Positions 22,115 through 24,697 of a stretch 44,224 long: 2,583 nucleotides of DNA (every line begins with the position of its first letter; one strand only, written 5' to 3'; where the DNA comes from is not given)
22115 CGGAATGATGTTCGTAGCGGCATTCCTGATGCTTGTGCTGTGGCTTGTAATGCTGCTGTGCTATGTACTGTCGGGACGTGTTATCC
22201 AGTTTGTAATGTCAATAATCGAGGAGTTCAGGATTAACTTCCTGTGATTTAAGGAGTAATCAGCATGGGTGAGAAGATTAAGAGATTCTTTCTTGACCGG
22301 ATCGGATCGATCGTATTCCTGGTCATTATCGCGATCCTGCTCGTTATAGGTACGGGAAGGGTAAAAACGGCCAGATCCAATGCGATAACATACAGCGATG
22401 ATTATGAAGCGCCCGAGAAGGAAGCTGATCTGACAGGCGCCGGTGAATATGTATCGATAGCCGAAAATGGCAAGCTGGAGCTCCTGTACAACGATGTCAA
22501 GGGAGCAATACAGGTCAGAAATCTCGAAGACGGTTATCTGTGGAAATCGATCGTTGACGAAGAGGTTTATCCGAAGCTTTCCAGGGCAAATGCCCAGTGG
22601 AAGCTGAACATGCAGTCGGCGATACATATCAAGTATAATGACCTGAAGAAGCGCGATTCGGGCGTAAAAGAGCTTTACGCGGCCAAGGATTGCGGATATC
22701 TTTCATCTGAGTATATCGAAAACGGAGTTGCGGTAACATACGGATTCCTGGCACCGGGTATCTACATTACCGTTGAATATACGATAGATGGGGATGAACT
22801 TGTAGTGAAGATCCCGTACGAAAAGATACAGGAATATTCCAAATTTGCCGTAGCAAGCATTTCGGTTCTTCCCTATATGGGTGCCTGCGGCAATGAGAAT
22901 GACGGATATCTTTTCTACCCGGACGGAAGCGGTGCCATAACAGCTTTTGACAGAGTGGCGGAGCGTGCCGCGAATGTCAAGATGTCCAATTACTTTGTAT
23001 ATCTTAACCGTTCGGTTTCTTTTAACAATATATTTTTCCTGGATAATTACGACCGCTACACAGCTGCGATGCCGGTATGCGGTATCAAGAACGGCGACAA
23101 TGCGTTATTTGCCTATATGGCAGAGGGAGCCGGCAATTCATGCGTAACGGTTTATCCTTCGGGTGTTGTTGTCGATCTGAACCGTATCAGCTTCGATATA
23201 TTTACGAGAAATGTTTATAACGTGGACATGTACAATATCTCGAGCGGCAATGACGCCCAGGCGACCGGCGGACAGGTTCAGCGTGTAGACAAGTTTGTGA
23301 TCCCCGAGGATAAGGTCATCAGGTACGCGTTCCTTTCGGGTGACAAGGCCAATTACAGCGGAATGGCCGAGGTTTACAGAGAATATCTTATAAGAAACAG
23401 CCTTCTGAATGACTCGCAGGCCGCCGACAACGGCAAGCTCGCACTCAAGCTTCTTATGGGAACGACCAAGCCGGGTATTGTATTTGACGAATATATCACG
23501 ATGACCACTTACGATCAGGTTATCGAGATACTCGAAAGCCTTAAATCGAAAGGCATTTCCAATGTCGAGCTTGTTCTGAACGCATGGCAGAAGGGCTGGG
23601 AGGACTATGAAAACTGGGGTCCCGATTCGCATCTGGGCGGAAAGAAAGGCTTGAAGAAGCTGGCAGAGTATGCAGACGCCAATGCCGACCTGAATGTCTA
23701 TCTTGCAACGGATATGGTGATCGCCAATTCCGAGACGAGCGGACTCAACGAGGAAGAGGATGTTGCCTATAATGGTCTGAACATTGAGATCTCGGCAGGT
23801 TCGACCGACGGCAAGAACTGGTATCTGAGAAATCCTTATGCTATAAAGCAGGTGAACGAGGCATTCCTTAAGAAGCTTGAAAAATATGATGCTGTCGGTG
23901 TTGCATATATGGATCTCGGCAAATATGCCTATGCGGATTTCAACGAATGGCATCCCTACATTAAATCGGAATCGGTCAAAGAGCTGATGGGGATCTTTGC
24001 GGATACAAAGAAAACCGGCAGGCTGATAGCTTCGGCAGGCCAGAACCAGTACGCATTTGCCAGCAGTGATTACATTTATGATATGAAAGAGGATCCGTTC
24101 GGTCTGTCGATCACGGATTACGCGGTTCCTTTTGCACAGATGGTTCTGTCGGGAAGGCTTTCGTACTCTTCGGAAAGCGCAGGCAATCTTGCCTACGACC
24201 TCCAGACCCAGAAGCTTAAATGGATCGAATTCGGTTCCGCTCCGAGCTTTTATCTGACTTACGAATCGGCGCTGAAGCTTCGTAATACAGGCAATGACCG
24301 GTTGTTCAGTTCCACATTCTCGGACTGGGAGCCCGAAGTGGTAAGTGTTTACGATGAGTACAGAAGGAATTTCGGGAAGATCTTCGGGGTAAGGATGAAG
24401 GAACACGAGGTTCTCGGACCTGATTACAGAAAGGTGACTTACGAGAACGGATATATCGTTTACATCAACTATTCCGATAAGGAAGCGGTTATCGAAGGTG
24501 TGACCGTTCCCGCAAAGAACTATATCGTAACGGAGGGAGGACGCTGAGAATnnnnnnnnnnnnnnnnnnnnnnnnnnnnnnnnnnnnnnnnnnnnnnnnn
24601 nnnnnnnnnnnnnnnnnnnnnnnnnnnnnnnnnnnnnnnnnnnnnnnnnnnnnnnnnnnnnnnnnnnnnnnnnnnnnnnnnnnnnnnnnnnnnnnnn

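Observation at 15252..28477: Two sugar ABC importers wrapped around two uncharacterised surface proteins in one 13-kb operon-like block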

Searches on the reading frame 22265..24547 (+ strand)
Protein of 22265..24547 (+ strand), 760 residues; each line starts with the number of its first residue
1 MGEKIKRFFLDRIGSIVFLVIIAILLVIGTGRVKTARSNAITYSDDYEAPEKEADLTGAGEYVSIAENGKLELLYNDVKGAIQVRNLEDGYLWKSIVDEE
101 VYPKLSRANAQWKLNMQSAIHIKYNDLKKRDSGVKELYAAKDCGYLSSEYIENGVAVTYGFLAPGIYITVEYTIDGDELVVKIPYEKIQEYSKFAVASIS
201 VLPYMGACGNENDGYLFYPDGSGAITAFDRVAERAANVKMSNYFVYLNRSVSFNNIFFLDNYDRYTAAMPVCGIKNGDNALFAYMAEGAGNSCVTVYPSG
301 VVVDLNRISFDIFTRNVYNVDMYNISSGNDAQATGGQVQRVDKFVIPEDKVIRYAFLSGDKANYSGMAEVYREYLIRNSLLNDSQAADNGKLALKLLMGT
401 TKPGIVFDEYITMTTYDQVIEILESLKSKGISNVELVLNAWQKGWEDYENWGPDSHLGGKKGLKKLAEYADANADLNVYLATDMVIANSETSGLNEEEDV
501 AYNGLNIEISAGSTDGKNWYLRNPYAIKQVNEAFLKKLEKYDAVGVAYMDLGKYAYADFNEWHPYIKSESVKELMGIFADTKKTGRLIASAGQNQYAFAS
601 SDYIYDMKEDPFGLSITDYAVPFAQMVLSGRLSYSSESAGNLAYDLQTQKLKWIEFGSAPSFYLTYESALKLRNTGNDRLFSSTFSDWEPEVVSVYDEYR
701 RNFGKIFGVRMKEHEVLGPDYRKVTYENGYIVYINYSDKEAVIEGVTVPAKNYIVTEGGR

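Call 6: search_protein_families(library=pfam, proteins=[window:22265-24547:+], max_evalue=0.01)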
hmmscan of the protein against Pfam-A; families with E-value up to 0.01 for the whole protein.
window:22265-24547:+ (760 aa): 1 family
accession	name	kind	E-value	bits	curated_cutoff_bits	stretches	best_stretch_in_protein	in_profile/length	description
PF18952.6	DUF5696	-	5.3e-137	458.4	25.6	1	149-753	5-612/612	Family of unknown function (DUF5696)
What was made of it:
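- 22265..24547 (+): Type-II membrane-anchored DUF5696 protein with the GH129/GH101-like three-domain glycosidase fold. Predicted to be an ecto-glycosidase. Pfam DUF5696 E 5e-137 (call 6).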

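Call 13: search_protein_families(library=ncbifam, proteins=[window:22265-24547:+], max_evalue=0.01)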
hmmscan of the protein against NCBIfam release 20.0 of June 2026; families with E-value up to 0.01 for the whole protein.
window:22265-24547:+ (760 aa): 0 families

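Call 15: find_homologous_proteins(query=window:22265-24544:+, max_evalue=1e-10)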
Query window:22265-24544:+ (760 aa): 258 proteins with E <= 1e-10 among 8000 candidates; the best 120 are listed.
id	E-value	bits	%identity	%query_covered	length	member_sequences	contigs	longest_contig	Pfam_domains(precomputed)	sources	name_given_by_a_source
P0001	0.0e+0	1710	100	100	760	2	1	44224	PF18952.7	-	-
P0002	0.0e+0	1369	79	100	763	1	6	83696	PF18952.7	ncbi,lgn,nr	ncbi:MAG: hypothetical protein K6E85_08125 [Lachnospiraceae bacterium]|nr:hypothetical protein [Lach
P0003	0.0e+0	1131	65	99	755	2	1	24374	PF18952.7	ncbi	-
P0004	0.0e+0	1123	64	99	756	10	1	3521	PF18952.7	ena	-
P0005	0.0e+0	1095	63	99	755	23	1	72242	PF18952.7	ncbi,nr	ncbi:MAG: hypothetical protein II694_08270 [Lachnospiraceae bacterium]|nr:hypothetical protein [Lach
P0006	0.0e+0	1082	62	99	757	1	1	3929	PF18952.7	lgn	-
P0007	0.0e+0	1064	61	99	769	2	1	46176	PF18952.7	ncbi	-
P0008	0.0e+0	1064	61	99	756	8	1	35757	PF18952.7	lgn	-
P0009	0.0e+0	1062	61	99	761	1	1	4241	PF18952.7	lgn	-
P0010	0.0e+0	1054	62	99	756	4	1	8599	PF18952.7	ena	-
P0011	0.0e+0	1045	61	99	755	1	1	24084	PF18952.7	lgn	-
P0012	0.0e+0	1040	60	99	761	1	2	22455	PF18952.7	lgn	-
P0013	0.0e+0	1034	60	99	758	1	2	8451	PF18952.7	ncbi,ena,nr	ncbi:MAG: hypothetical protein J6U10_07455 [Lachnospiraceae bacterium]|nr:hypothetical protein [Lach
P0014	0.0e+0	1033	60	99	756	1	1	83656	PF18952.7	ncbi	-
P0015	0.0e+0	1028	59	100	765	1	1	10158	PF18952.7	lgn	-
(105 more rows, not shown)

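Call 18: find_related_loci(query=A1, collection=genome_contigs, flank=10000)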
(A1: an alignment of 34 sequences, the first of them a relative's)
Query A1 (760 aa) in genome_contigs; peptide patterns used: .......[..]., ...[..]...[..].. (x = any residue, [..] = any of these).
99 stretches matched a pattern; 61 encode a relative of the query (tblastn E <= 1e-3); 59 distinct loci.
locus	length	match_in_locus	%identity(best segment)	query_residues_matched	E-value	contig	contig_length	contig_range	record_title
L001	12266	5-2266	63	5-760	0e+0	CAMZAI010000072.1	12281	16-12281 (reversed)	MAG TPA_asm: uncultured Clostridia bacterium isolate SRR10912534_bin.93_metaWRAP_v1.3_MAG genome assembly, contig: ERZ14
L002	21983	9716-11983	63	3-760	0e+0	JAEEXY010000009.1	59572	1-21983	MAG: Lachnospiraceae bacterium isolate Tb.RUG.532 NODE_1446_length_59572_cov_1.906283, whole genome shotgun sequence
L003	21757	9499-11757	61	7-758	0e+0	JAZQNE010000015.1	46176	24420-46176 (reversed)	MAG: Lachnospiraceae bacterium isolate T1900045246_TH20190016.MAGScoT_cleanbin_000065 SGB_5642_k141_1216064, whole genom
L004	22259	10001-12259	60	5-758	0e+0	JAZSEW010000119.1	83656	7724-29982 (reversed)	MAG: Lachnospiraceae bacterium isolate T1900044587_TS20190053.MAGScoT_cleanbin_000063 SGB_604_k141_1494407, whole genome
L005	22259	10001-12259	56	5-760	0e+0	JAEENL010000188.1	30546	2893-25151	MAG: Lachnospiraceae bacterium isolate Tb.RUG.262 NODE_5674575_length_30546_cov_1.446037, whole genome shotgun sequence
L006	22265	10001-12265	54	5-760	0e+0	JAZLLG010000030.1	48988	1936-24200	MAG: Lachnospiraceae bacterium isolate T1900044958_TA20190014.MAGScoT_cleanbin_000014 SGB_3880_k141_1122033, whole genom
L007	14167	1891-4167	56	1-760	0e+0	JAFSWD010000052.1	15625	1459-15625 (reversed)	MAG: Lachnospiraceae bacterium isolate RGIG3528 Goat_Rumen.Co__c682228, whole genome shotgun sequence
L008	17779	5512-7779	56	5-759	0e+0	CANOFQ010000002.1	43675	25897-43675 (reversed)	MAG TPA_asm: uncultured bacterium isolate SRR13921780_bin.59_metawrap_v1.3_MAG genome assembly, contig: NODE.578_length_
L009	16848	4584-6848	55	1-758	0e+0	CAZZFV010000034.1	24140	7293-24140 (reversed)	MAG TPA_asm: uncultured Lachnospiraceae bacterium isolate binchicken_co354_404 genome assembly, contig: NODE_2022_length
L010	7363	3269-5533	56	5-759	0e+0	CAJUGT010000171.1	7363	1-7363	MAG TPA_asm: uncultured Acetatifactor sp. isolate MGBC139669 genome assembly, contig: MGBC139669.171, whole genome shotg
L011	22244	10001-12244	56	5-751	0e+0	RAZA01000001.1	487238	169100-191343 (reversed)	Bacterium D16-50 strain D16-50 Scaffold1_1, whole genome shotgun sequence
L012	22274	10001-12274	55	3-760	0e+0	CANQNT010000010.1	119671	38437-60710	MAG: uncultured Acetatifactor sp. isolate Lapin-012__bin4 genome assembly, contig: Lapin-012__NODE_265_length_119671_cov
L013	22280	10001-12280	54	5-760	0e+0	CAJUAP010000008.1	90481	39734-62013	MAG TPA_asm: uncultured Acetatifactor sp. isolate MGBC125006 genome assembly, contig: MGBC125006.8, whole genome shotgun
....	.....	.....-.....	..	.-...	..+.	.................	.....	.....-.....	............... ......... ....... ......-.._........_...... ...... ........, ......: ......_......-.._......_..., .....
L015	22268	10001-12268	54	5-760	0e+0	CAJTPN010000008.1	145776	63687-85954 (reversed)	MAG TPA_asm: uncultured Acetatifactor sp. isolate MGBC107450 genome assembly, contig: MGBC107450.8, whole genome shotgun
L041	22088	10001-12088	36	61-759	3e-135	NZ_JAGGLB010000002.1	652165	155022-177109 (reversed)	Paenibacillus eucommiae strain DSM 26048 Ga0454136_02, whole genome shotgun sequence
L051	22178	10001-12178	31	29-759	2e-82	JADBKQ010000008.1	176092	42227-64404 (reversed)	MAG: Limnochordaceae bacterium isolate Bu26 bin.26_contig8, whole genome shotgun sequence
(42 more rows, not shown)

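Call 25: search_protein_families(library=pfam, proteins=[L041:1295-2008:+, L041:14048-15832:+, L041:15816-17153:+, L041:17265-19076:+, L041:19132-20850:+, L051:1060-2235:+, L051:14045-16438:+, L051:16525-18525:+, L051:19093-20367:+, L051:9170-9823:+], max_evalue=0.01)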
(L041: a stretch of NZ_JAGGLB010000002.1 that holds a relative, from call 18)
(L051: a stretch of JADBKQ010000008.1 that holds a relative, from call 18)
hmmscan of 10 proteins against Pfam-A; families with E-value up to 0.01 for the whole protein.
L041:1295-2008:+ (237 aa): 1 family
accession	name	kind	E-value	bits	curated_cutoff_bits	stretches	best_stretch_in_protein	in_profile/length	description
PF02683.22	DsbD_TM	-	4.7e-10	39.6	27.1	1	7-216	6-215/219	Cytochrome C biogenesis protein transmembrane domain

L041:14048-15832:+ (594 aa): 3 families
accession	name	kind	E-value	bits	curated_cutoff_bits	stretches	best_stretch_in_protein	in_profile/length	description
PF06580.19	His_kinase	-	8.5e-21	74.4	25.2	1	386-464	1-80/81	Histidine kinase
PF00672.30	HAMP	-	9.6e-08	32.7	25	1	320-370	2-52/53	HAMP domain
PF02518.31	HATPase_c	-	4.2e-05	24.4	26.4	1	484-565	8-89/111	Histidine kinase-, DNA gyrase B-, and HSP90-like ATPase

L041:15816-17153:+ (445 aa): 3 families
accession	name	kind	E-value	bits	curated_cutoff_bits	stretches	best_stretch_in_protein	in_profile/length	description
PF00072.30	Response_reg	-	4.2e-22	78.8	30.2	1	7-119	1-110/111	Response regulator receiver domain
PF12833.13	HTH_18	-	1.3e-20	73.9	33.6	1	363-440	1-78/80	Helix-turn-helix domain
PF00165.29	HTH_AraC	-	3.5e-20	72.1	26.6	2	406-440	8-41/42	Bacterial regulatory helix-turn-helix proteins, AraC family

L041:17265-19076:+ (603 aa): 3 families
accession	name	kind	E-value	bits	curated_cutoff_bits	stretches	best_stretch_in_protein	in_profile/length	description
PF16126.11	DUF4838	-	6.3e-91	305.3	26.6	1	115-475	1-325/325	Domain of unknown function (DUF4838)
PF03648.19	Glyco_hydro_67N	-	5.6e-08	33.5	24.3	1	15-105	20-119/120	Glycosyl hydrolase family 67 N-terminus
PF12971.12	NAGLU_N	-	0.0052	17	28.3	0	77-115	29-67/82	Alpha-N-acetylglucosaminidase (NAGLU) N-terminal domain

L041:19132-20850:+ (572 aa): 0 families

L051:1060-2235:+ (391 aa): 3 families
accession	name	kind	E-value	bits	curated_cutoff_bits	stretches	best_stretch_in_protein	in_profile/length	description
PF22725.1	GFO_IDH_MocA_C3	-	6.2e-15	55.7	27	1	189-311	2-123/124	GFO/IDH/MocA C-terminal domain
PF01408.29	GFO_IDH_MocA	-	2.1e-14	54.7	24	1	47-177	1-117/120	Oxidoreductase family, NAD-binding Rossmann fold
PF02894.22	GFO_IDH_MocA_C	-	3e-11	44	22.9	1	216-383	21-217/218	Oxidoreductase family, C-terminal alpha/beta domain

L051:14045-16438:+ (797 aa): 1 family
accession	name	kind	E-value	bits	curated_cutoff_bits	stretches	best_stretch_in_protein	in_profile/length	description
PF05580.18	Peptidase_S55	-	3.7e-07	30.8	25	1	140-210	123-193/210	SpoIVB peptidase S55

L051:16525-18525:+ (666 aa): 5 families
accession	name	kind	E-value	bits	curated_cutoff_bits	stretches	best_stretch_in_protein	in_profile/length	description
PF01103.29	Omp85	-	1.4e-52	179.6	24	1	382-666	1-325/325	Omp85 superfamily domain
PF07244.20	POTRA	-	2.4e-35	121.5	21.3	3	283-355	2-79/79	Surface antigen variable number repeat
PF08478.15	POTRA_1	-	2e-06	28.4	23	0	133-187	5-58/69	POTRA domain, FtsQ-type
PF03865.19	ShlB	-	2.3e-06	27.8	22.7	1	529-638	198-311/311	Haemolysin secretion/activation protein ShlB/FhaC/HecB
PF08479.16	POTRA_2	-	0.00051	20.3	24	0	209-281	3-75/76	POTRA domain, ShlB-type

L051:19093-20367:+ (424 aa): 6 families
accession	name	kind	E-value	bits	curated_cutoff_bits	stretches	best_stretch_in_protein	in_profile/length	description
PF00132.30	Hexapep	-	3.8e-28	96.4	27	3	211-245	1-35/36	Bacterial transferase hexapeptide (six repeats)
PF04613.19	LpxD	-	2.7e-11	43.6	30.8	1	90-155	4-70/70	UDP-3-O-[3-hydroxymyristoyl] glucosamine N-acyltransferase, LpxD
PF25084.1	LbH_EIF2B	-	1.1e-08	35.4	54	1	266-351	21-105/105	EIF2B subunit epsilon LbH domain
PF14602.12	Hexapep_2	-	1.9e-05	24.7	27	1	196-221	4-27/34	Hexapeptide repeat of succinyl-transferase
PF25087.1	GMPPB_C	-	0.00049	20.2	39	0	199-246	4-50/110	GMPPB C-terminal domain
PF21711.3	DCTN5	-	0.0054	16.9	40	0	174-232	72-128/182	Dynactin subunit 5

L051:9170-9823:+ (217 aa): 1 family
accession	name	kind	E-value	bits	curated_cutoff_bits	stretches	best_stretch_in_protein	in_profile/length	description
PF04893.22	Yip1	-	1.5e-09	38.4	28.6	1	26-193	3-173/173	Yip1 domain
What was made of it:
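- On Yip1 domain family (PF04893): L051's separate gene scores 38.4 bits against a cut-off of 28.6 (call 25).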

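Call 28: search_solved_structures(query=A1, max_evalue=1)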
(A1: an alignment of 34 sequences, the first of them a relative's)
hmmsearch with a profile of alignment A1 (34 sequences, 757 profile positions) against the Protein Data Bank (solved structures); distinct sequences matched with E-value up to 1: 4.
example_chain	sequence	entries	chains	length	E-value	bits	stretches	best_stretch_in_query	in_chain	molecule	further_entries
2lcg_A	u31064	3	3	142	0.0093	17.5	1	40-113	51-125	Uncharacterized protein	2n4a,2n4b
2dy7_A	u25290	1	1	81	0.6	11.5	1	433-469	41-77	Chromo domain protein 1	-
5wzq_A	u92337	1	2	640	0.64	11.4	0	346-467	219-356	Alpha-N-acetylgalactosaminidase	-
5wzn_A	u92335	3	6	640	0.88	11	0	346-466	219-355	Alpha-N-acetylgalactosaminidase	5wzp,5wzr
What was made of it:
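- On Glycoside hydrolase family 129 / GH101 superfamily: A narrower profile gives only E 0.6-0.9 (call 28).
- Tried and rejected: Hits were only marginal (call 28).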

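Call 30: predict_structure(alignment_id=A1)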
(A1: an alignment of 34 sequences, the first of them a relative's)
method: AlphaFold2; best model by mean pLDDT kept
length: 760 residues; sequences in the alignment: 34
mean_pLDDT: 86.9   pTM: 0.86
mean pLDDT of the five models: 86.9, 86.4, 84.6, 83.5, 82.5
residues with pLDDT >= 90: 449; 70-90: 235; 50-70: 55; < 50: 21
segments of 3 or more residues with pLDDT < 50: 36-42, 323-336
pLDDT, mean of each block of 10 residues (from residue 1): 61 78 79 51 72 90 96 97 95 94 89 93 89 89 96 98 96 97 96 93 91 84 78 73 79 78 75 94 92 84 84 82 40 51 88 96 94 92 73 94 80 96 96 95 92 95 97 95 93 94 86 86 95 95 94 86 89 93 94 85 88 73 90 87 75 92 89 77 86 94 89 92 94 95 93 82
secondary structure, 60 per line:
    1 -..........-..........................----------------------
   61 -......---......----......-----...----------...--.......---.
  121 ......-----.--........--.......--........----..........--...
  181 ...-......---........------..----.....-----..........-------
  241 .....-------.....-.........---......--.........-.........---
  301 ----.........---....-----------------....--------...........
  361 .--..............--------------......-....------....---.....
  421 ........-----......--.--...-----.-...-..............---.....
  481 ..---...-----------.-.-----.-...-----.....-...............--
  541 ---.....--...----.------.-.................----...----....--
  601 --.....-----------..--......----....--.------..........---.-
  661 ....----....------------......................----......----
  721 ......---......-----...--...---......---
elements in order (helices of 4 or more, strands of 3 or more residues): H2-11 H13-38 E62-67 E71-76 E81-86 E92-94 H110-116 E120-126 E135-138 H139-142 E145-151 E154-161 E166-175 E178-183 E188-190 E194-201 E214-218 E224-227 H228-233 E241-245 H253-257 H259-265 E271-276 E279-287 E292-297 E305-313 E317-320 E338-341 E350-358 H364-377 E392-397 E399-402 E409-412 H416-428 E434-439 H459-472 E476-482 E486-488 E510-512 E518-522 H524-538 E544-548 H567-583 E588-590 H595-598 E603-607 H623-628 E633-636 H646-655 E661-664 H669-672 H685-706 E711-716 E721-726 E730-735 E741-743 E746-748 E752-757
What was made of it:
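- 22265..24547 (+): AF2 pLDDT 86.9 (call 30).
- On Glycoside hydrolase family 129 / GH101 superfamily: The model has pLDDT 86.9 (call 30).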
